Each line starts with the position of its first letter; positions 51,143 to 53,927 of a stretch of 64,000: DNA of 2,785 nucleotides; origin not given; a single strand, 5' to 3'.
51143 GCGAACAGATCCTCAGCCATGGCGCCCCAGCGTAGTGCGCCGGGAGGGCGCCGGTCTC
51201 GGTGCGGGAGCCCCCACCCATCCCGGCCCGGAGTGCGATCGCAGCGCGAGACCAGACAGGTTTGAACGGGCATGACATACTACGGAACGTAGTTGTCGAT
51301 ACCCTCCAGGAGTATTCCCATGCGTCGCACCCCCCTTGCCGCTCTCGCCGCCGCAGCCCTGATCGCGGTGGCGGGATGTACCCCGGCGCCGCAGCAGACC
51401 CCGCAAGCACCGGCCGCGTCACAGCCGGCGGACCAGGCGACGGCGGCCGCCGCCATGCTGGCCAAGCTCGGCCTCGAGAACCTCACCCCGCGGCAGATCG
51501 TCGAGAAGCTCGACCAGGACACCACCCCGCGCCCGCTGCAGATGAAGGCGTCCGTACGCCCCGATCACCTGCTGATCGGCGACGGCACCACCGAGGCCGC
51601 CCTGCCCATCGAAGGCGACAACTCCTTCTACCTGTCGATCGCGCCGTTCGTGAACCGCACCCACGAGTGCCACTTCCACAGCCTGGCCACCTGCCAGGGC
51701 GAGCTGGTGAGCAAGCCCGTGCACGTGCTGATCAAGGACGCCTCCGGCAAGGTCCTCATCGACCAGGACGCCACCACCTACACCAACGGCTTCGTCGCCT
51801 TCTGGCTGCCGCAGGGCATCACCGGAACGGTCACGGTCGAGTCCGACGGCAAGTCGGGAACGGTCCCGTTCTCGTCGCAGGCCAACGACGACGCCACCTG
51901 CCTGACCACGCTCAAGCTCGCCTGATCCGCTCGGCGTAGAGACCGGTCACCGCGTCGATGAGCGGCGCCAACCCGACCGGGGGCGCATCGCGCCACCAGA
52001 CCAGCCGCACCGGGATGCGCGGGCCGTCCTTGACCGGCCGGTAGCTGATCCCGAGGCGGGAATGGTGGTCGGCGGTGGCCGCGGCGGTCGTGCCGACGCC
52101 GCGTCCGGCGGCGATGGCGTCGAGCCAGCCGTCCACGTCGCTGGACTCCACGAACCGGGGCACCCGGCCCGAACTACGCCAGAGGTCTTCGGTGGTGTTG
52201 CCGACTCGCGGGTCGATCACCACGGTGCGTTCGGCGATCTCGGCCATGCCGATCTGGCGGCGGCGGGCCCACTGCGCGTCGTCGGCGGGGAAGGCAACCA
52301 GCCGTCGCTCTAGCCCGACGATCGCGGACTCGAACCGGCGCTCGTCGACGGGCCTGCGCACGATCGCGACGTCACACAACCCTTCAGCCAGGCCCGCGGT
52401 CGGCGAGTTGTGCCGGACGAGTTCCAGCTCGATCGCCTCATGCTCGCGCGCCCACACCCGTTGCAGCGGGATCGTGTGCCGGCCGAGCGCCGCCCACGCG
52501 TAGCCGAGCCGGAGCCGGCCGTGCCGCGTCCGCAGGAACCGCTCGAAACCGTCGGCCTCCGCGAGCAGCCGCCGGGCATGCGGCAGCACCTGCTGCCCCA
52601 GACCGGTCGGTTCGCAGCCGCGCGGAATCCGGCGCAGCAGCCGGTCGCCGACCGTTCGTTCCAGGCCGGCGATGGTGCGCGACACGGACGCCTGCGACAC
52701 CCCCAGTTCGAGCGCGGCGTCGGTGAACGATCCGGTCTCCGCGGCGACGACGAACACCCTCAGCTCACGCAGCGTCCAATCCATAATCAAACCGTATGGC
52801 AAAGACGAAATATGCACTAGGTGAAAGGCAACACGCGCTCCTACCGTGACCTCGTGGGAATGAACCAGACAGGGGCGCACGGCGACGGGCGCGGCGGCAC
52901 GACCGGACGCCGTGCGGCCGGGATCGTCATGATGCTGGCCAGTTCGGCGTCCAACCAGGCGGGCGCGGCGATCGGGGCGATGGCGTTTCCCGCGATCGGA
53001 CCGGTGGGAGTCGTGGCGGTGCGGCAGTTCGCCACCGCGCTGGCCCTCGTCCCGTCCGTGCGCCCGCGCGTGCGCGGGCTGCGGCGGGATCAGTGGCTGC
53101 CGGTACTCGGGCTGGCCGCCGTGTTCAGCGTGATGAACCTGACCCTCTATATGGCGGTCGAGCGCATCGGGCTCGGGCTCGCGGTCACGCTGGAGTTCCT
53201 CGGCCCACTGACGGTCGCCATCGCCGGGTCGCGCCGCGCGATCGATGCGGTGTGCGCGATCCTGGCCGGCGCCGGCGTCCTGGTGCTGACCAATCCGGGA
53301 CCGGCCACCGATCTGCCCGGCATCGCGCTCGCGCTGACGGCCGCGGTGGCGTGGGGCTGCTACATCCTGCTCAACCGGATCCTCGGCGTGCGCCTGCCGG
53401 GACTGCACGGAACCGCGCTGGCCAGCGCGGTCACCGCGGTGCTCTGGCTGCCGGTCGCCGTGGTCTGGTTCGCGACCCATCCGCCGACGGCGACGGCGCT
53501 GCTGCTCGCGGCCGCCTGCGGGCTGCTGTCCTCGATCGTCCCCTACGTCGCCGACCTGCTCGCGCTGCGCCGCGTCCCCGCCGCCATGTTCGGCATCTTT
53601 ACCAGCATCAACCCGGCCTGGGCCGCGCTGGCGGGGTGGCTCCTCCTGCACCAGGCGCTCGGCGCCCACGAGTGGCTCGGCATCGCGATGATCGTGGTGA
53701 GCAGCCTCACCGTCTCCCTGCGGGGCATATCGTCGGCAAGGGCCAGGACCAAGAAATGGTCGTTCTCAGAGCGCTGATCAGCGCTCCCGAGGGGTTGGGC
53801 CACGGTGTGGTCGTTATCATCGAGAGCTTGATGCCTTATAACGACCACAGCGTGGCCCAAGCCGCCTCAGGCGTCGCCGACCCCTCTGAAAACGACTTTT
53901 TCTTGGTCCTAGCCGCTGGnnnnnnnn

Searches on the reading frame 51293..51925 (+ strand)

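Call 26: search_protein_families(library=pfam, proteins=[window:51293-51925:+])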
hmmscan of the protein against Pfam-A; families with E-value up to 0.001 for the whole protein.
window:51293-51925:+ (210 aa): 1 family
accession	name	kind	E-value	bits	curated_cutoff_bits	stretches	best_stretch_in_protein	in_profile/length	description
PF21172.3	CueP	-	2.8e-53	179.7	27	1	68-208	1-138/138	Periplasmic copper-binding protein CueP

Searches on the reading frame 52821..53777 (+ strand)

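Call 26: search_protein_families(library=pfam, proteins=[window:52821-53777:+])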
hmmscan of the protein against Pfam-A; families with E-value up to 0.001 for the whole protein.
window:52821-53777:+ (318 aa): 1 family
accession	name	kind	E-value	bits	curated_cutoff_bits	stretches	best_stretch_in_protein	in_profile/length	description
PF00892.27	EamA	-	1e-18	68.4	28.2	1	166-299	2-134/135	EamA-like transporter family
